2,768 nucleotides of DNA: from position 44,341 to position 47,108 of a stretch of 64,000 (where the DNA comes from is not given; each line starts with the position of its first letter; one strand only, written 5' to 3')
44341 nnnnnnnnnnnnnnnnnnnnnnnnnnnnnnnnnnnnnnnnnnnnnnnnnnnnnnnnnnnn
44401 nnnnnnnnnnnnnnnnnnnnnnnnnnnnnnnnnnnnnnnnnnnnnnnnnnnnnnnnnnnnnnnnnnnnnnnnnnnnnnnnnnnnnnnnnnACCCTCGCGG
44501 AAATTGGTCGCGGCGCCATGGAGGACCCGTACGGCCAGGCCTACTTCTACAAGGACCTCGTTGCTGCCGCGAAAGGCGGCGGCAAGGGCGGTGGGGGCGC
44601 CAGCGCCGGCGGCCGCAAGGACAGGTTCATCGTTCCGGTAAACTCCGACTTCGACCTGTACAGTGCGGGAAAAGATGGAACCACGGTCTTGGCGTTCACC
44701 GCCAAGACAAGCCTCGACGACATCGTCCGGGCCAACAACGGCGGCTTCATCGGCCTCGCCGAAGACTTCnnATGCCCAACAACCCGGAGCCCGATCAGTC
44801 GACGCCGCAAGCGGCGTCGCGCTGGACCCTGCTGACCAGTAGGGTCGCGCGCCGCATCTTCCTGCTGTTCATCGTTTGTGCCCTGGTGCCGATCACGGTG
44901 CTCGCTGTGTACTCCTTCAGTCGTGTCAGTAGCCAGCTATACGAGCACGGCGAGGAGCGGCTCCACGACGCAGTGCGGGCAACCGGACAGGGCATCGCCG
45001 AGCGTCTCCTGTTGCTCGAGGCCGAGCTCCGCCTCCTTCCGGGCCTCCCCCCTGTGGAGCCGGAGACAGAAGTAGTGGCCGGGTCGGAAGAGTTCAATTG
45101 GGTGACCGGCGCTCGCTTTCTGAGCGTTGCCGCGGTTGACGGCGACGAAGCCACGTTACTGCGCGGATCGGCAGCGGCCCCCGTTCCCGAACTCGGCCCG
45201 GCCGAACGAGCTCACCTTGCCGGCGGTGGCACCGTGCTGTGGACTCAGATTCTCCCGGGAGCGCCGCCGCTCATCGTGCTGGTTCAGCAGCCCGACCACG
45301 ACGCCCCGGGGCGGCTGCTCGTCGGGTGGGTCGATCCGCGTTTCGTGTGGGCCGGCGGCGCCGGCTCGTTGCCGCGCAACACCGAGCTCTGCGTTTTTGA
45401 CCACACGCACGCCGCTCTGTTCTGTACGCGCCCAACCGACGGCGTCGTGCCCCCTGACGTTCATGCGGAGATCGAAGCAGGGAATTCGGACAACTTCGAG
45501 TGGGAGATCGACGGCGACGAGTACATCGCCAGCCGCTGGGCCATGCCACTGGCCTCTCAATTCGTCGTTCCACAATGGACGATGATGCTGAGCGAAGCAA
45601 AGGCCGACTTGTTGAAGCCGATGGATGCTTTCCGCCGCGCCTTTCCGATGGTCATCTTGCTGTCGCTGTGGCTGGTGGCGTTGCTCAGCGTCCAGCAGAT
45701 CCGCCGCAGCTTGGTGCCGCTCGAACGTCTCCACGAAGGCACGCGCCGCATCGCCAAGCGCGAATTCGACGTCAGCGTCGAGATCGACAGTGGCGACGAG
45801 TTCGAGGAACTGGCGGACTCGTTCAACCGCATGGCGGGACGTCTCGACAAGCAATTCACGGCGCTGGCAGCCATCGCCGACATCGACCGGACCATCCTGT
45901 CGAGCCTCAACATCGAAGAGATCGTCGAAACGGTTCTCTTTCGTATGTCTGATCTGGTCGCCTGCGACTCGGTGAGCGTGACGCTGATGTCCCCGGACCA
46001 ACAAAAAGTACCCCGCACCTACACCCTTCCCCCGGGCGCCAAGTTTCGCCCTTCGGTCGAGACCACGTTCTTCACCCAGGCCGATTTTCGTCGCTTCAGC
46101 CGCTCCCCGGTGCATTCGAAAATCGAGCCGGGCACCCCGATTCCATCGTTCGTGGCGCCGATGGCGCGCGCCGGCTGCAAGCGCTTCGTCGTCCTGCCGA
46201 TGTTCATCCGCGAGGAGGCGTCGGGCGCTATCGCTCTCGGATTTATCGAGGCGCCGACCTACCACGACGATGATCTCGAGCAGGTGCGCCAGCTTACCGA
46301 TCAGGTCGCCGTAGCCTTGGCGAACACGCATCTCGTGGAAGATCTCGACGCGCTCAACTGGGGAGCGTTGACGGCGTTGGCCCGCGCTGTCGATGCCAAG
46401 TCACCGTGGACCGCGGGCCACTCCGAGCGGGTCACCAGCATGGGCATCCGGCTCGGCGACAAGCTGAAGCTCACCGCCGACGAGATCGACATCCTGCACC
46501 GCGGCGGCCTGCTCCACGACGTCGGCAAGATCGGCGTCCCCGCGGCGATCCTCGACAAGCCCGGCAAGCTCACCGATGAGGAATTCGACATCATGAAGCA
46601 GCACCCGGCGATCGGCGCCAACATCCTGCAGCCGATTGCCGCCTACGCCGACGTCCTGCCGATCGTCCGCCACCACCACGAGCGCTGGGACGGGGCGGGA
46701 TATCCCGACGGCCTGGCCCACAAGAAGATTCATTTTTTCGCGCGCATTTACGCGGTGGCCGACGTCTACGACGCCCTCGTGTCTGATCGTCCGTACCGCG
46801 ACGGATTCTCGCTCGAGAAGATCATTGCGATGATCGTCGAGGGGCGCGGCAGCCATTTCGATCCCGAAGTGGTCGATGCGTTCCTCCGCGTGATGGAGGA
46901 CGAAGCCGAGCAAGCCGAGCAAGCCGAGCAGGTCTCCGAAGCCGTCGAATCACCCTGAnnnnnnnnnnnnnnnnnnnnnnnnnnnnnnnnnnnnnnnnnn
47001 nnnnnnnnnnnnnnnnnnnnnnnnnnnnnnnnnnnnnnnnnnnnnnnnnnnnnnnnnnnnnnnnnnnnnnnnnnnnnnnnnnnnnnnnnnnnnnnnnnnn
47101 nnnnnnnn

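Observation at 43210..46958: Tightly coupled four-gene operon: lipoprotein, HAMP-only two-helix membrane protein, orphan GspG-like pseudopilin, HAMP-GAF-HD-GYP sensor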

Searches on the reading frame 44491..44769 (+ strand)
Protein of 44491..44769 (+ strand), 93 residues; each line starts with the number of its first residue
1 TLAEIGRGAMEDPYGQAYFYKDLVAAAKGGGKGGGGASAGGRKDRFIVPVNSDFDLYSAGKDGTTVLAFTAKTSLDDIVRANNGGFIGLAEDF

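Call 69: search_protein_representatives(protein=window:44491-44769:+)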
Query: 93 residues. Proteins with E-value up to 0.001 (for the whole library): 1033; up to 1e-10: 448; up to 1e-30: 1. The best 150 are listed.
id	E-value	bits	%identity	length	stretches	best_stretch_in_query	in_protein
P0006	5.1e-33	129.2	76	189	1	2-93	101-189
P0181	8.5e-25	102.9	30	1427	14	39-79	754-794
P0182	1.2e-23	99.2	59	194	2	35-93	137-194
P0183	2.8e-22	94.9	63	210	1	2-93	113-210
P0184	5.8e-22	93.9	62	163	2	29-93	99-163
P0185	6.9e-22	93.6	56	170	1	1-93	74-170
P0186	3.2e-21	91.5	56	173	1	2-90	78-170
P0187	4.0e-21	91.2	61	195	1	2-92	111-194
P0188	6.6e-21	90.5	55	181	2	27-93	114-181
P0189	9.4e-21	90.0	50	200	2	25-93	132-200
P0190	9.6e-21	90.0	56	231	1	2-92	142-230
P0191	1.9e-20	89.0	57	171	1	11-93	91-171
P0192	3.0e-20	88.4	61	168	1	1-93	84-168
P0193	3.3e-20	88.2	52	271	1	2-93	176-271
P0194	4.1e-20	87.9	62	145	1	2-93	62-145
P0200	2.5e-19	85.4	55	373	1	2-93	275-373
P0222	1.7e-17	79.6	54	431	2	27-93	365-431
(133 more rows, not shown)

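Call 77: search_protein_families(library=pfam, proteins=[P0181, P0200, P0222], max_evalue=0.01)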
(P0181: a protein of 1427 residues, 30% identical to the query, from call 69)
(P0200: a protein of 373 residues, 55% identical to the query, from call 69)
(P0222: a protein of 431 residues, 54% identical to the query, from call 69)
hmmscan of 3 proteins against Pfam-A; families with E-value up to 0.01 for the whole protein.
P0181 (1427 aa): 14 families
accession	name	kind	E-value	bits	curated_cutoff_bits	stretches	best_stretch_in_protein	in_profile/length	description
PF12796.13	Ank_2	-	1.3e-240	779.3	27.3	20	476-568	1-87/90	Ankyrin repeats (3 copies)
PF00023.36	Ank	-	3e-234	743.4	21.1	29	1281-1311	2-32/33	Ankyrin repeat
PF13637.12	Ank_4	-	2.7e-214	688.4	22.7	24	69-118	2-50/50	Ankyrin repeats (many copies)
PF13857.12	Ank_5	-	2.5e-159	515.6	27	26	531-581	7-56/56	Ankyrin repeats (many copies)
PF13606.12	Ank_3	-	1.8e-139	434.7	22.3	2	1212-1239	2-29/30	Ankyrin repeat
PF23745.1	ANK_LRRK2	-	8.7e-43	145.7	27.5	0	739-800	26-86/130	LRRK2 ANK repeat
PF24521.3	Ank_KRIT1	-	9e-16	58.4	80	0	371-452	47-132/149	KRIT1 ankyrin-repeats domain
PF03435.24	Sacchrp_dh_NADP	-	3e-14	53.9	25.1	0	477-552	14-92/129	Saccharopine dehydrogenase NADP binding domain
PF19238.5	Radical_SAM_2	-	6.8e-11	42.5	26.7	0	925-976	68-119/151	Radical SAM-like domain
PF23526.1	AprA_N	-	7e-07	29.8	27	0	166-198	11-43/67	AprA N-terminal domain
PF20006.4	fvmYukDl_N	-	1.1e-05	25.9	27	0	221-253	26-56/85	YukD-like N-terminal domain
PF06685.17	DUF1186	-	0.00057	19.9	22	0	683-752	106-178/247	Protein of unknown function (DUF1186)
PF08004.16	DUF1699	-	0.00086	19.5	33.4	0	91-125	12-45/130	Protein of unknown function (DUF1699)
PF02574.22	S-methyl_trans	-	0.0088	16.4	22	0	1039-1116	44-116/283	Homocysteine S-methyltransferase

P0200 (373 aa): 2 families
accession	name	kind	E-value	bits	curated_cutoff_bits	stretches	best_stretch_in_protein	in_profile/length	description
PF08334.16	T2SSG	-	0.00042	20.8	21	0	280-295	63-78/108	Type II secretion system (T2SS), protein G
PF07963.17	N_methyl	-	0.0014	18.5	21.2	1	213-234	5-26/27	Prokaryotic N-terminal methylation motif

P0222 (431 aa): 2 families
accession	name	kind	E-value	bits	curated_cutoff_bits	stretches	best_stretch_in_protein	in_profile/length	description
PF08334.16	T2SSG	-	4.9e-07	30.2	21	0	239-276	1-37/108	Type II secretion system (T2SS), protein G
PF07963.17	N_methyl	-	5.7e-05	22.9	21.2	1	214-237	4-27/27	Prokaryotic N-terminal methylation motif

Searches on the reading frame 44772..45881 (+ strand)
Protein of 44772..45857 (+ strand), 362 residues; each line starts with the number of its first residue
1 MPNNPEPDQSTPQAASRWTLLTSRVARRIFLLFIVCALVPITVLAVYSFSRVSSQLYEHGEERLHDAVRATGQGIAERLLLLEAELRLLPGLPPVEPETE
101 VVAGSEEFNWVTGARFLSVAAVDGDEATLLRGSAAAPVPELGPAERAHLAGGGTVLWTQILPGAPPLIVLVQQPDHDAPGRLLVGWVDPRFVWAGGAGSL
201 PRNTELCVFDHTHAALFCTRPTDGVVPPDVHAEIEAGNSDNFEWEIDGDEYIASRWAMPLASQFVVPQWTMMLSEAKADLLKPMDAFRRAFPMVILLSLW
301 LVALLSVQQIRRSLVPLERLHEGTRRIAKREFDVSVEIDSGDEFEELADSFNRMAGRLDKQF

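Call 28: find_homologous_proteins(query=window:44772-45857:+, max_evalue=0.001)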
Query seq(362 aa) (362 aa): 42 proteins with E <= 0.001 among 8000 candidates.
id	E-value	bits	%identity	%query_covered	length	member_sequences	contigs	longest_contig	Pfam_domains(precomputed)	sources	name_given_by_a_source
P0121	7.1e-186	636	80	100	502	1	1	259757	PF00672.31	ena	-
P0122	4.0e-101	357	52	95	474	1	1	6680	PF00672.31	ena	-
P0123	1.2e-87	312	47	95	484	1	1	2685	PF00672.31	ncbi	-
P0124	1.3e-84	302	45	95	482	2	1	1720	PF00672.31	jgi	-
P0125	7.2e-64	234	39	95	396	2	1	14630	PF00672.31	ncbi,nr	ncbi:MAG TPA: HAMP domain-containing protein, partial [Nitrospira sp.]|nr:HAMP domain-containing pro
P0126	2.0e-63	233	39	95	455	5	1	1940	PF00672.31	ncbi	ncbi:MAG: HAMP domain-containing protein, partial [Nitrospira sp.]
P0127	5.8e-63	231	58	51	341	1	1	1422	PF00672.31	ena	-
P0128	8.1e-63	231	38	95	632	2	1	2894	PF00672.31,PF13185.13,PF13487.13,PF01966.29,PF01590.33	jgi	-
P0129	5.5e-61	225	38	95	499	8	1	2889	PF00672.31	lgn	-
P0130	3.5e-57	212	41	95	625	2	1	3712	PF00672.31,PF13185.13,PF13487.13,PF01966.29,PF01590.33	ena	-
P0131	2.0e-56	210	48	62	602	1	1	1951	PF00672.31,PF13185.13,PF13487.13,PF01966.29,PF01590.33,PF13492.13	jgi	jgi:putative nucleotidyltransferase with HDIG domain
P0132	5.6e-56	208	39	95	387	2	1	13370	PF00672.31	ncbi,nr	ncbi:MAG: HAMP domain-containing protein, partial [Gemmatimonadetes bacterium]|nr:HAMP domain-contai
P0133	7.3e-53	198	37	93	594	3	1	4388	PF00672.31,PF02518.32,PF00512.32,PF14501.13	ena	-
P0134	1.4e-51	194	37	95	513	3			PF00672.31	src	-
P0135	1.6e-49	187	32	94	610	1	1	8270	PF00672.31,PF02518.32,PF00512.32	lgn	-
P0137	3.2e-48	183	35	93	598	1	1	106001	PF00672.31,PF02518.32,PF00512.32,PF14501.13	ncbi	ncbi:MAG: ATP-binding protein [Thermodesulfobacteriota bacterium]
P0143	1.2e-44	171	32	94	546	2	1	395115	PF00672.31,PF13487.13,PF01966.29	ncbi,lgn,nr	ncbi:MAG: HD domain-containing protein [Desulfuromonadaceae bacterium]|nr:HD domain-containing prote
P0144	1.2e-44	171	34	93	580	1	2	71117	PF00672.31,PF02518.32,PF00512.32,PF14501.13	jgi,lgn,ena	-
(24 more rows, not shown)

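Call 37: predict_structure(alignment_id=A2)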
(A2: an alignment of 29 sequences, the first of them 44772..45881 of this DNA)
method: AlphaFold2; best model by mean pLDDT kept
length: 370 residues; sequences in the alignment: 29
mean_pLDDT: 81.4   pTM: 0.67
mean pLDDT of the five models: 81.4, 78.8, 78.6, 78.2, 77.3
residues with pLDDT >= 90: 105; 70-90: 208; 50-70: 32; < 50: 25
segments of 3 or more residues with pLDDT < 50: 11-18, 98-111
pLDDT, mean of each block of 10 residues (from residue 1): 54 50 77 86 89 92 94 93 88 53 41 76 84 74 91 91 85 83 90 75 89 88 78 88 90 94 89 92 86 86 83 78 81 78 81 85 79
secondary structure, 60 per line:
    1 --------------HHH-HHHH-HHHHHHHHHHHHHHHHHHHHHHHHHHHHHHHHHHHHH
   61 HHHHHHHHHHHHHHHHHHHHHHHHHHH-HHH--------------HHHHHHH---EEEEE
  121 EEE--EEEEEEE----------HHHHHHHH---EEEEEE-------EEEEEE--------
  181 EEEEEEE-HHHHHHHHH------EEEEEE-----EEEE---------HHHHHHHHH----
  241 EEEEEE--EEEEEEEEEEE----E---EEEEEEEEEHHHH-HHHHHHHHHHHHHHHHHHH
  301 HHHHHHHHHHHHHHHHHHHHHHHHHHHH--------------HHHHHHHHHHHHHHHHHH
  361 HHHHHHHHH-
elements in order: H19-22 H24-87 H106-112 E116-123 E126-132 H143-150 E154-159 E167-172 E181-187 H189-197 E204-209 E215-218 H228-236 E241-246 E249-259 E268-276 H277-280 H282-328 H343-369

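Call 47: find_encoding_contigs(protein=P0137, flank=6000, max_places=1)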
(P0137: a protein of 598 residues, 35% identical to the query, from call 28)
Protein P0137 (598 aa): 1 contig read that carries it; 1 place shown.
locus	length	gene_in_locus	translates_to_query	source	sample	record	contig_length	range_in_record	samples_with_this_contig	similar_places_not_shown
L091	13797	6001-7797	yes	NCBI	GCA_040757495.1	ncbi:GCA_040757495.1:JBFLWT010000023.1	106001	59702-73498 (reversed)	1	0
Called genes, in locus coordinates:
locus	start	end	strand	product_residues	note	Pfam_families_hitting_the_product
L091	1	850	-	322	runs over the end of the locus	PF00478:IMPDH (weak), PF03060:NMO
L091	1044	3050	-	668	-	PF05170:AsmA, PF05359:DUF748, PF13116:YhdP, PF05170:AsmA, PF13116:YhdP (weak)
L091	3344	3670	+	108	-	PF14864:Alkyl_sulf_C, PF02036:SCP2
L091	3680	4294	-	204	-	PF01810:LysE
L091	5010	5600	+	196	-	PF08334:T2SSG (faint)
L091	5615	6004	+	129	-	-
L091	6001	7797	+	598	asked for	PF00672:HAMP, PF00512:HisKA, PF02518:HATPase_c, PF14501:HATPase_c_5 (weak)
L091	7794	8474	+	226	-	-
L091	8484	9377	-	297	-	PF02754:CCG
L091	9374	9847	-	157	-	PF13183:Fer4_8, PF13187:Fer4_9, PF13534:Fer4_17 (weak)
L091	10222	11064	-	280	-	PF00175:NAD_binding_1, PF10418:DHODB_Fe-S_bind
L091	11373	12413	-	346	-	PF13183:Fer4_8 (faint), PF13237:Fer4_10 (faint), PF17179:Fer4_22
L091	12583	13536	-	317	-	PF00037:Fer4 (faint), PF13183:Fer4_8 (weak)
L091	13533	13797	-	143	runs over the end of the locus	-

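Call 48: find_encoding_contigs(protein=P0143, flank=6000, max_places=1)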
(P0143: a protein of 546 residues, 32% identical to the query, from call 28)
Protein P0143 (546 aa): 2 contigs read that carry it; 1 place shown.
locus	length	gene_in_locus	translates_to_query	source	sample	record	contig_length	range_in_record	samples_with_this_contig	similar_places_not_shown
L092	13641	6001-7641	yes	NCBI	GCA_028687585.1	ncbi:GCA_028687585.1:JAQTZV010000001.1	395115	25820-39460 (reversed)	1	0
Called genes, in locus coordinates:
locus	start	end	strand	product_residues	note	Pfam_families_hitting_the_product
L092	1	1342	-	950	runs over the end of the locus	PF00512:HisKA, PF02518:HATPase_c, PF00072:Response_reg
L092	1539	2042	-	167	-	PF01584:CheW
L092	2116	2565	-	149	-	PF00583:Acetyltransf_1, PF13673:Acetyltransf_10 (weak), PF13508:Acetyltransf_7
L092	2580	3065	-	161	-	PF04073:tRNA_edit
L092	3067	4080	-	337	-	PF00586:AIRS, PF02769:AIRS_C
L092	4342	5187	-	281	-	PF04187:Cofac_haem_bdg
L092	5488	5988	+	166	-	PF07963:N_methyl (weak), PF08334:T2SSG (faint)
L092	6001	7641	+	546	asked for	PF00672:HAMP, PF13487:HD_5, PF01966:HD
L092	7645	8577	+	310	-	-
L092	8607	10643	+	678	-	PF01433:Peptidase_M1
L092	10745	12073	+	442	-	PF22046:FabMG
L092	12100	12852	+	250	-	PF12895:ANAPC3 (faint), PF13512:TPR_18, PF00515:TPR_1 (faint), PF07719:TPR_2 (faint), PF13424:TPR_12 (faint), PF13428:TPR_14 (faint), PF13525:YfiO, PF13174:TPR_6, +2 more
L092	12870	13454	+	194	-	PF02660:G3P_acyltransf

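Call 49: find_encoding_contigs(protein=P0144, flank=6000, max_places=1)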
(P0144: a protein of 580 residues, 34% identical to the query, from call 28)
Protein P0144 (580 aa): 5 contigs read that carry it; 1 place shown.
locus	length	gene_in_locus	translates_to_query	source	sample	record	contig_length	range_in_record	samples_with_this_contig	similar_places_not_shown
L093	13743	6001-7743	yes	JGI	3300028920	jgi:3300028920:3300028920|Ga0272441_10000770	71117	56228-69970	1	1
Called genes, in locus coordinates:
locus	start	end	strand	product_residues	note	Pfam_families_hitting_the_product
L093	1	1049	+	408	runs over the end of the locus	PF07705:CARDB (faint), PF10633:NPCBM_assoc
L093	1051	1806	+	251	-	PF00005:ABC_tran, PF13304:AAA_21 (weak)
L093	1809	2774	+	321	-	PF12679:ABC2_membrane_2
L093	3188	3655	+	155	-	-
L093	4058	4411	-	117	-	-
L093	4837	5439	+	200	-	-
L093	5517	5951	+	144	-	-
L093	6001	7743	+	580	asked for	PF00672:HAMP, PF00512:HisKA, PF02518:HATPase_c, PF14501:HATPase_c_5 (weak)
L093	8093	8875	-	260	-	PF00378:ECH_1, PF16113:ECH_2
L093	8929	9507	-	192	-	PF00072:Response_reg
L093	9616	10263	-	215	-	PF13431:TPR_17 (faint), PF00515:TPR_1 (faint), PF07719:TPR_2 (faint), PF13414:TPR_11 (weak), PF13432:TPR_16, PF13181:TPR_8 (weak), PF13432:TPR_16 (weak), PF14559:TPR_19, +6 more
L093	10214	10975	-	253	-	PF07264:EI24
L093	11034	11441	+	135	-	-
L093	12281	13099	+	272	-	PF00078:RVT_1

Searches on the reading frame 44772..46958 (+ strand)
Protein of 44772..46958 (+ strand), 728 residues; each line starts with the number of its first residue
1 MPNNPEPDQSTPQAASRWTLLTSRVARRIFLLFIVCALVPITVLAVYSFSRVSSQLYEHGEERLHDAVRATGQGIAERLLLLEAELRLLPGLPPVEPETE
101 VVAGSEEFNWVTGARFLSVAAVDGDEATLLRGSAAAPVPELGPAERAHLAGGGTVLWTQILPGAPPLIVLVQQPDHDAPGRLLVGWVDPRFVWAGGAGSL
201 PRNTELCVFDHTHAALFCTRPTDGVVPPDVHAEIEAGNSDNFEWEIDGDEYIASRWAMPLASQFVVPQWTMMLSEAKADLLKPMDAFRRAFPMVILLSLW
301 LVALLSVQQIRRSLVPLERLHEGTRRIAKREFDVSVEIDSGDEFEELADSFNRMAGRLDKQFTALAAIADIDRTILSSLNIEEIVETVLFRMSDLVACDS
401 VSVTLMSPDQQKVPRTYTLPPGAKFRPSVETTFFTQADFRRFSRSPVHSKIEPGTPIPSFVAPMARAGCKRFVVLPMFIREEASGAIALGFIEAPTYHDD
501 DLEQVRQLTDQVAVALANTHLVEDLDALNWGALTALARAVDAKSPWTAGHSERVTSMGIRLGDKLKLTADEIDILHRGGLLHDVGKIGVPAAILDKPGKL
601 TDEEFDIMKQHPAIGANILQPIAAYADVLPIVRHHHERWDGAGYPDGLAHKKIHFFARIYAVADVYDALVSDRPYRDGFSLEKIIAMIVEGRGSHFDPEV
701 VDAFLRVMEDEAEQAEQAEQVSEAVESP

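Call 3: search_protein_families(library=pfam, proteins=[window:44772-46958:+], max_evalue=0.1)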
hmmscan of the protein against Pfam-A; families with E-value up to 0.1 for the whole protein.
window:44772-46958:+ (728 aa): 6 families
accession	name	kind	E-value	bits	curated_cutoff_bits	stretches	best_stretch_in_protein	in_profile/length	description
PF13487.12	HD_5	-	7.3e-36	123.9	27.2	1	536-700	3-170/170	HD domain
PF01966.28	HD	-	5e-19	69.2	22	1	548-668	2-115/116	HD domain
PF00672.30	HAMP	-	1.3e-13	51.4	25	1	310-359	3-52/53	HAMP domain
PF01590.32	GAF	-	6e-08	33.7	22.4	1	380-516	1-133/133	GAF domain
PF13185.12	GAF_2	-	2.6e-07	31.4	28.6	1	380-516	3-135/136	GAF domain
PF13492.12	GAF_3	-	2.5e-06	28.4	27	1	380-518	1-129/129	GAF domain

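Call 25: search_protein_families(library=ncbifam, proteins=[window:44772-46958:+], max_evalue=0.01)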
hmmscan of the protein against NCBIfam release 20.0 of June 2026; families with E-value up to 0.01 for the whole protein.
window:44772-46958:+ (728 aa): 17 families
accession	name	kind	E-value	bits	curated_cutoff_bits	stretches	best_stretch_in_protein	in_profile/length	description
NF053512.1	nitric_RR_NosR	exception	5e-39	134.5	400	1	504-720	148-365/422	response regulator c-di-GMP phosphodiesterase, NosR family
TIGR01386.1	cztS_silS_copS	subfamily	5.2e-10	38.9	292.55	1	221-367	98-243/457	heavy metal sensor histidine kinase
NF012163.2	BaeS_SmeS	equivalog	2.5e-09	36.6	500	1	288-372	163-248/457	sensor histidine kinase efflux regulator BaeS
NF007837.0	PRK10549.1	equivalog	8.3e-09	34.6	603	1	288-374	163-250/466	envelope stress sensor histidine kinase BaeS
NF008184.0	PRK10935.1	equivalog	8.8e-08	31.2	553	1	295-367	157-231/565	nitrate/nitrite two-component system sensor histidine kinase NarQ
NF033092.0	HK_WalK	equivalog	9.4e-07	27.8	725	1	279-361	167-249/594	cell wall metabolism sensor histidine kinase WalK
NF038263.1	prot_phos_SiaA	equivalog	9.6e-07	27.7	700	1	288-362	309-383/658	biofilm regulation protein phosphatase SiaA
NF045911.1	TCSHisKinNblS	equivalog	1.9e-06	26.5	1000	1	289-360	180-252/621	two-component system sensor histidine kinase NblS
TIGR00277.1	HDIG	domain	2.7e-06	27.2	27.6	1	545-637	3-83/84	HDIG domain-containing metalloprotein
NF040691.1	MtrAB_MtrB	equivalog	6.7e-06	25.4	450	1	288-377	187-276/507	MtrAB system histidine kinase MtrB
NF058645.1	MCPCtpMPsAe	equivalog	0.00015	20.7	900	1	254-369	170-287/558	methyl-accepting chemotaxis protein CtpM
NF041210.1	his_kin_PieS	equivalog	0.00016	20.8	850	1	295-360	177-238/474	two component system sensor histidine kinase PieS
NF053592.1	HK_near_YfiR_like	equivalog_domain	0.0004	20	194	1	290-357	152-220/223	sensor histidine kinase, YfiR-like protein-associated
NF045665.1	NTPtran_DVU1551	equivalog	0.0014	17.7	315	0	534-586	205-259/359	DVU_1551 family NTP transferase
NF045673.1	c-di-GMPRcptLapD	equivalog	0.0017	16.7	1020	1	296-366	156-226/647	cyclic di-GMP receptor LapD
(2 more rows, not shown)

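Call 82: search_protein_families(library=padloc, proteins=[window:44772-46958:+], max_evalue=0.001)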
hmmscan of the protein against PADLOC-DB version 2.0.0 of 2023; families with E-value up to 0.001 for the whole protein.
window:44772-46958:+ (728 aa): 0 families
